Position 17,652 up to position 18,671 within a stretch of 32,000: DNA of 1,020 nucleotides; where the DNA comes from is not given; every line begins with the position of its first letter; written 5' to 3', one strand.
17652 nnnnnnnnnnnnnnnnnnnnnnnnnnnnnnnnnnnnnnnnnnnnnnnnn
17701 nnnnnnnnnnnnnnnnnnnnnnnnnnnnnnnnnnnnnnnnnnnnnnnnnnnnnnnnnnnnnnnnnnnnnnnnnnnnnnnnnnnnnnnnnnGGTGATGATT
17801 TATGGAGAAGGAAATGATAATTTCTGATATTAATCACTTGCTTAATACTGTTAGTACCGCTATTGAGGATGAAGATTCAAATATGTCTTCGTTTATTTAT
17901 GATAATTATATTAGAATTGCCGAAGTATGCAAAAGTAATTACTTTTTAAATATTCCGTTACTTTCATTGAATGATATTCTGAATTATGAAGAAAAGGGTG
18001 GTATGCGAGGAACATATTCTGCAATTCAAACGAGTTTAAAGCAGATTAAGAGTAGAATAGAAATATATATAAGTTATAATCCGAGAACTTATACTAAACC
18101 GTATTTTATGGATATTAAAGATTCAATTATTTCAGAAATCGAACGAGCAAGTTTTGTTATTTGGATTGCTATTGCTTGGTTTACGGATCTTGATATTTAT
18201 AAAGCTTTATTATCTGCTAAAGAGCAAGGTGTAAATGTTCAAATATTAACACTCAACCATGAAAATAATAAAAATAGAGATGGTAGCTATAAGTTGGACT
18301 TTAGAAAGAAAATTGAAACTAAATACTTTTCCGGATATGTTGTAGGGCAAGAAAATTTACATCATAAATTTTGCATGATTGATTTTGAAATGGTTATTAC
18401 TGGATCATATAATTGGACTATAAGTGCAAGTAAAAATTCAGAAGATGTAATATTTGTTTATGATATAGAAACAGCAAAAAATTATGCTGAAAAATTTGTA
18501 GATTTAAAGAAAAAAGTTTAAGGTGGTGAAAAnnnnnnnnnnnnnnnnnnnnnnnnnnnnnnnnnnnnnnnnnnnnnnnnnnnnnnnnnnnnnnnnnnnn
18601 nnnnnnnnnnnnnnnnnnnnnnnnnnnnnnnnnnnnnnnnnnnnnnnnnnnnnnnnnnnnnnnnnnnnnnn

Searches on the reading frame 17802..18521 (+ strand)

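Call 18: search_protein_families(library=pfam, proteins=[window:17802-18521:+], max_evalue=0.001)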
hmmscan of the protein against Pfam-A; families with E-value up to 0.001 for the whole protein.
window:17802-18521:+ (239 aa): 2 families
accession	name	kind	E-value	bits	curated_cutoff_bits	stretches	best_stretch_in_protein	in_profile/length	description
PF13091.12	PLDc_2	-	2.8e-22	79.4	27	1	109-233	1-129/132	PLD-like domain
PF07894.18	SACK1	-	3.8e-11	43.5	21.4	1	84-235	110-268/274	Scaffolding anchor of CK1 domain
